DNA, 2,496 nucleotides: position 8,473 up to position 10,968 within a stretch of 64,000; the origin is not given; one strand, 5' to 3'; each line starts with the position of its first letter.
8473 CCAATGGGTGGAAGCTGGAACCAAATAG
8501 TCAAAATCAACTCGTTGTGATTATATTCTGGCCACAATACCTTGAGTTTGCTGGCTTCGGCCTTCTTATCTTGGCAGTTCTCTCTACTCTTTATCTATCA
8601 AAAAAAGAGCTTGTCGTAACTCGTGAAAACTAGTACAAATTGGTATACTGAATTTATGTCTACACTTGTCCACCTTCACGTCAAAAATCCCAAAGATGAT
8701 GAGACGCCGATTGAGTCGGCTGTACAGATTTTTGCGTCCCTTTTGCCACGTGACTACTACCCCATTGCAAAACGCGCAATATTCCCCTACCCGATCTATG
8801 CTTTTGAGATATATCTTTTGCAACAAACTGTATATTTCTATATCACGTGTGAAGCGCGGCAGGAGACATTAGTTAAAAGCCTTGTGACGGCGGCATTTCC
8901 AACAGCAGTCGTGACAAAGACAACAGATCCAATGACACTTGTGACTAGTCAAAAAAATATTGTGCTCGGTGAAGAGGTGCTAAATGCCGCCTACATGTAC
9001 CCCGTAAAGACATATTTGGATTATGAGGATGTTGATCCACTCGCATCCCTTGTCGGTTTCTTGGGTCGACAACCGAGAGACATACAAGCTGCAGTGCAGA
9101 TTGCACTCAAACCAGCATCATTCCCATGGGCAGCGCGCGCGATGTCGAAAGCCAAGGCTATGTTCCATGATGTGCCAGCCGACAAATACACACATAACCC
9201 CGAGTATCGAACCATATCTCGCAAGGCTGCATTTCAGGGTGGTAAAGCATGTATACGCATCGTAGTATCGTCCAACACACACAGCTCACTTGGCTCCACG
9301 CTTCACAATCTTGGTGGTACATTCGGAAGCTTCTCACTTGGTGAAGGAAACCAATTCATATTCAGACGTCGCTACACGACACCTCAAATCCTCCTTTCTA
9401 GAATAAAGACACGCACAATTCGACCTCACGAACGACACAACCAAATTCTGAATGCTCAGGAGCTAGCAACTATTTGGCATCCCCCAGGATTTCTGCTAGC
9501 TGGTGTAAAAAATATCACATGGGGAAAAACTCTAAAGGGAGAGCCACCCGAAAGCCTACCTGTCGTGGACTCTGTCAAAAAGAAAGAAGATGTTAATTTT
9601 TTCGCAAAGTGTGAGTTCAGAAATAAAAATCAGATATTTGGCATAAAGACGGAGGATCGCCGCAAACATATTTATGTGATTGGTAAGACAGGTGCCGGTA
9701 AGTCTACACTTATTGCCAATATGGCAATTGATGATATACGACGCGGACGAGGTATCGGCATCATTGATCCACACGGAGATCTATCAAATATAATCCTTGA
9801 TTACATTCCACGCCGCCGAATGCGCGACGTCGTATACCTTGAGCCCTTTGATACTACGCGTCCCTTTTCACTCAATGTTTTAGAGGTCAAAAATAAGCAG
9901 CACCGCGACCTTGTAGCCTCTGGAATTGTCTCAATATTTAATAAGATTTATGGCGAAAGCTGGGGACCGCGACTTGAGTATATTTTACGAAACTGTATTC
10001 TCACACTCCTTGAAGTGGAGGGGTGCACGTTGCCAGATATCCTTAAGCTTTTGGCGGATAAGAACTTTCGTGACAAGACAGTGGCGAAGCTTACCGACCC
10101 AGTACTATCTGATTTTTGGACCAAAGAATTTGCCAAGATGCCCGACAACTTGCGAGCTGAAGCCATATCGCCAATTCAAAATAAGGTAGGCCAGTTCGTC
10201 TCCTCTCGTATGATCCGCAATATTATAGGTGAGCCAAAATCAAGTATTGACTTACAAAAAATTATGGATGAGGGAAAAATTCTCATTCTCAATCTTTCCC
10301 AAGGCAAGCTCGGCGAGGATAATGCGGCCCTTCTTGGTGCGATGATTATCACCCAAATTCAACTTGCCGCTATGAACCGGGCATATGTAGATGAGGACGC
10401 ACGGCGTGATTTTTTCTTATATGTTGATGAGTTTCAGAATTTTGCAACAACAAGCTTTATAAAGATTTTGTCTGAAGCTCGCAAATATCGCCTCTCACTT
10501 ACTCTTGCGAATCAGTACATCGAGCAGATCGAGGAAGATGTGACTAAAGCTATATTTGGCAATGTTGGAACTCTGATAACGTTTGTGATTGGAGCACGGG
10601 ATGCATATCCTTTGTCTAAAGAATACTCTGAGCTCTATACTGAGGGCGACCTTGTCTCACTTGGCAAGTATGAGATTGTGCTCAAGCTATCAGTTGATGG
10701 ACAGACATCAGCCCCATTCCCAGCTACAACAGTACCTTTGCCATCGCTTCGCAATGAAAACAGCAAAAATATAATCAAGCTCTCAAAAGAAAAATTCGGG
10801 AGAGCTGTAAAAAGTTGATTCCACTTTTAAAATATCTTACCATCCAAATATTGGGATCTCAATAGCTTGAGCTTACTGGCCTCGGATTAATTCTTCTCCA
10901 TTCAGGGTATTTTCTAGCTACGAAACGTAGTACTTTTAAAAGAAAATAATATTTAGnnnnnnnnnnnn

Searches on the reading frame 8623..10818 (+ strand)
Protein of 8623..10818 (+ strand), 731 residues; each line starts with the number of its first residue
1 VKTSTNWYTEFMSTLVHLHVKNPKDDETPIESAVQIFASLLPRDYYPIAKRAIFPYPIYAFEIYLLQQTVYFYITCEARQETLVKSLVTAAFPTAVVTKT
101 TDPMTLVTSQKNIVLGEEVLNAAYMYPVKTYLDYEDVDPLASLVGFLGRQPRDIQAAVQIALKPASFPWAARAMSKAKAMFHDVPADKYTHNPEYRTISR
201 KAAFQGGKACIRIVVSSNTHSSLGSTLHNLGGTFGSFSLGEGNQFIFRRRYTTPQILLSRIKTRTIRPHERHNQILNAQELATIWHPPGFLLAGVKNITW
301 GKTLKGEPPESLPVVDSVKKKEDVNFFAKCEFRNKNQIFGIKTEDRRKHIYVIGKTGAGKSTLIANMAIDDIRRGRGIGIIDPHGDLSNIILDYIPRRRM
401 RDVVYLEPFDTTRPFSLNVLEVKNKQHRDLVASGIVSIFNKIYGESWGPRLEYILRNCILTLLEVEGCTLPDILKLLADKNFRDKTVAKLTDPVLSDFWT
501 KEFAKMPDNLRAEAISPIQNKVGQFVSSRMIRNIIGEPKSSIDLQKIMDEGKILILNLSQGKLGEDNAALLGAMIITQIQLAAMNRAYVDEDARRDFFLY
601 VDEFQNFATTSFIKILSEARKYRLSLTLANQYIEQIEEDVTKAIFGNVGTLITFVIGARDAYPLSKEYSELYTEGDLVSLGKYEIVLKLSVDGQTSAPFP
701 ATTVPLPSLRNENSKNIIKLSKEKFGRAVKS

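Call 12: search_protein_families(library=pfam, proteins=[window:8623-10818:+], max_evalue=0.01)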
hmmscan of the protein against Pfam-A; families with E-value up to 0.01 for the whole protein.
window:8623-10818:+ (731 aa): 6 families
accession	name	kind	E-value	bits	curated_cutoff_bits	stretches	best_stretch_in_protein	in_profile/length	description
PF10412.15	TrwB_AAD_bind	-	2.9e-11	43.3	20.5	1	343-655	11-309/387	Type IV secretion-system coupling protein DNA-binding domain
PF01935.23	DUF87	-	1.2e-07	32.5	23.2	1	347-563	23-204/220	Helicase HerA, central domain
PF12696.13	TraG-D_C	-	4.9e-06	26.9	22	1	599-671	4-78/126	TraM recognition site of TraD and TraG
PF02534.20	T4SS-DNA_transf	-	2.6e-05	23.7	20.1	1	328-641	33-349/468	Type IV secretory system Conjugative DNA transfer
PF25199.1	nSTAND_NTPase5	-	0.0019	18.5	34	1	342-402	36-98/145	Novel STAND NTPase 5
PF13401.12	AAA_22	-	0.0022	18.7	27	0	346-367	4-25/130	AAA domain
